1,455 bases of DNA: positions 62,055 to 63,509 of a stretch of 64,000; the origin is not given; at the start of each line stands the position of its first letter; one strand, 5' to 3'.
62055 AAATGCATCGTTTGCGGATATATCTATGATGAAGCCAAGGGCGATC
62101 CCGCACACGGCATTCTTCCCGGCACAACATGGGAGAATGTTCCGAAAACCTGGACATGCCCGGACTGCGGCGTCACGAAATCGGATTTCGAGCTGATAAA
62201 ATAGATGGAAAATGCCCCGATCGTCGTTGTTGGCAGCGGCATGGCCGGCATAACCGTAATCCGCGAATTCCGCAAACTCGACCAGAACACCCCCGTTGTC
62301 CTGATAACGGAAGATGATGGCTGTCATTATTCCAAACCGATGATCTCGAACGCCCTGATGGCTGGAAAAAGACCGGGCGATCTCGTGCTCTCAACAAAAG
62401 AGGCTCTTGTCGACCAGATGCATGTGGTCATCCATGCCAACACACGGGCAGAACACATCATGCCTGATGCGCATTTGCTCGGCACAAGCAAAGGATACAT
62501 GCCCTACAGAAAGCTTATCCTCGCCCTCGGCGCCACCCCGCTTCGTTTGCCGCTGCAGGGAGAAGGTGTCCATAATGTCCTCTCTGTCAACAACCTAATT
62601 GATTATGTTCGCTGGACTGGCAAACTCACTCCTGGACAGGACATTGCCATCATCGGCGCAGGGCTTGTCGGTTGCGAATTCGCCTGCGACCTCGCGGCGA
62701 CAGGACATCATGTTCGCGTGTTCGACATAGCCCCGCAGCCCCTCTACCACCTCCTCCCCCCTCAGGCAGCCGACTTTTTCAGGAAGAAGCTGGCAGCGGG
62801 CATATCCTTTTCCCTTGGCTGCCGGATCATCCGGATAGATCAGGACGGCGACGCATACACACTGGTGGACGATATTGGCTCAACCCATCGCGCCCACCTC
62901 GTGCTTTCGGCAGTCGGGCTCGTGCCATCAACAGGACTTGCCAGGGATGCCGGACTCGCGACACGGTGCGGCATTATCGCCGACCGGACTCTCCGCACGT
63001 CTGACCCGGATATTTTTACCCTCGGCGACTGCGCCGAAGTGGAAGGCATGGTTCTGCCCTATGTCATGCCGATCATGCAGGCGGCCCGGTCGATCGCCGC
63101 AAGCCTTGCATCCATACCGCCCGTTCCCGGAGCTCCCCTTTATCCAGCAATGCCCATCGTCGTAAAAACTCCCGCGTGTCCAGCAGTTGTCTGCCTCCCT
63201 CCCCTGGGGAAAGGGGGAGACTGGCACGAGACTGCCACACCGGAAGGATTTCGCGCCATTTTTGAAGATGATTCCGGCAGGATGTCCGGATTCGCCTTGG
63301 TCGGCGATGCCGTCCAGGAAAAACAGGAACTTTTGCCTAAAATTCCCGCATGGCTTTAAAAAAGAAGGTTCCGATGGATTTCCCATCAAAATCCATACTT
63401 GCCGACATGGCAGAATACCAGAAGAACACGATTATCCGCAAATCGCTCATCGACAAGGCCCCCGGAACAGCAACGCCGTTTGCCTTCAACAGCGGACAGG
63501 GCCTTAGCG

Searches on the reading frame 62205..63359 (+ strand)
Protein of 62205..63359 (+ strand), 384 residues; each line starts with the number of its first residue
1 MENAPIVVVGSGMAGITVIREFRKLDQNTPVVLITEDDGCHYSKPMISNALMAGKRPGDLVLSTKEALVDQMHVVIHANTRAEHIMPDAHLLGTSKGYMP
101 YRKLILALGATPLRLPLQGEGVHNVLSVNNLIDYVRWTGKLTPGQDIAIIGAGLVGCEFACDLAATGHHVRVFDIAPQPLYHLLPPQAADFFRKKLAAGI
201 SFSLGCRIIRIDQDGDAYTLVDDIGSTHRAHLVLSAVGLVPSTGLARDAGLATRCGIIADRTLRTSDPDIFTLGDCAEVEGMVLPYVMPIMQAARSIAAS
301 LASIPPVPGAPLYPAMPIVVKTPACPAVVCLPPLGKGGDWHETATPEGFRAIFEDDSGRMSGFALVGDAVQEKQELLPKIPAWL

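Call 23: search_protein_families(library=pfam, proteins=[window:62205-63359:+])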
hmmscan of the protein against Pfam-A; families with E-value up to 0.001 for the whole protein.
window:62205-63359:+ (384 aa): 10 families
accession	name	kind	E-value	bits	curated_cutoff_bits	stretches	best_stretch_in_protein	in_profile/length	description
PF07992.20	Pyr_redox_2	-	5.3e-49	167.6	26.1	1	6-284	3-278/291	Pyridine nucleotide-disulphide oxidoreductase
PF18113.7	Rbx_binding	-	4.6e-21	74.8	22.1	1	313-377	4-68/71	Rubredoxin binding C-terminal domain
PF00070.33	Pyr_redox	-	2e-15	57.5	22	1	147-217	2-72/82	Pyridine nucleotide-disulphide oxidoreductase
PF01266.30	DAO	-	2.7e-08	34.2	27.9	0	146-174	1-29/353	FAD dependent oxidoreductase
PF13738.12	Pyr_redox_3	-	1.8e-07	31.1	30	1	66-253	88-281/305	Pyridine nucleotide-disulphide oxidoreductase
PF13450.12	NAD_binding_8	-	4.1e-07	30.6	21.9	1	149-179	1-31/68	NAD(P)-binding Rossmann-like domain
PF05834.18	Lycopene_cycl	-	0.00014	21.6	23.4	0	146-180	1-37/380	Lycopene cyclase protein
PF02254.24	TrkA_N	-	0.00071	20.3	23.8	0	6-37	1-30/116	TrkA-N domain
PF02737.24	3HCDH_N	-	0.00082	19.8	22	0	147-180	2-35/180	3-hydroxyacyl-CoA dehydrogenase, NAD binding domain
PF01262.27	AlaDh_PNT_C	-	0.00091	19.2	23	0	146-180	30-64/214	Alanine dehydrogenase/PNT, C-terminal domain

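Call 64: find_encoding_contigs(protein=window:62205-63359:+, flank=10000, max_places=2)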
Protein window:62205-63359:+ (384 aa): 7 contigs read that carry it; 2 places shown.
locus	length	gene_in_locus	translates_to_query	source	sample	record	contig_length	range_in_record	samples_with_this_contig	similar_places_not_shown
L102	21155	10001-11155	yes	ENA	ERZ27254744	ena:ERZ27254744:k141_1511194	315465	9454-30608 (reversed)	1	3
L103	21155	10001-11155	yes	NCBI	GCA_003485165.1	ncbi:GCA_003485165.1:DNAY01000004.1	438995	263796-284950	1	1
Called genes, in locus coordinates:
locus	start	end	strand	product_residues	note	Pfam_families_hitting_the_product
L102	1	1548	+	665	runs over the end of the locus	PF02518:HATPase_c, PF00204:DNA_gyraseB, PF01751:Toprim, PF00986:DNA_gyraseB_C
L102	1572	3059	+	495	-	PF01336:tRNA_anti-codon, PF00152:tRNA-synt_2, PF01409:tRNA-synt_2d (faint)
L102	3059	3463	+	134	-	PF00581:Rhodanese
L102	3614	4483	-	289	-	PF08238:Sel1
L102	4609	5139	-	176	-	PF09860:DUF2087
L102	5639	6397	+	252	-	-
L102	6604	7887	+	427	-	-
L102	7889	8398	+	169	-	PF13527:Acetyltransf_9, PF00583:Acetyltransf_1, PF13508:Acetyltransf_7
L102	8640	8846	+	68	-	PF00313:CSD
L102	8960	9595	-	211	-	PF08238:Sel1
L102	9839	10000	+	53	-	PF00301:Rubredoxin, PF21349:RUBY_RBDX (faint)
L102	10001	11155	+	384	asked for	PF01266:DAO (faint), PF07992:Pyr_redox_2, PF13450:NAD_binding_8 (faint), PF13738:Pyr_redox_3 (weak), PF00070:Pyr_redox, PF18113:Rbx_binding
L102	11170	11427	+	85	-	-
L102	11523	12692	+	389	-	PF00753:Lactamase_B, PF19583:ODP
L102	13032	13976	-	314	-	PF00145:DNA_methylase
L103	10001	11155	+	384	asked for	PF01266:DAO (faint), PF07992:Pyr_redox_2, PF13450:NAD_binding_8 (faint), PF13738:Pyr_redox_3 (weak), PF00070:Pyr_redox, PF18113:Rbx_binding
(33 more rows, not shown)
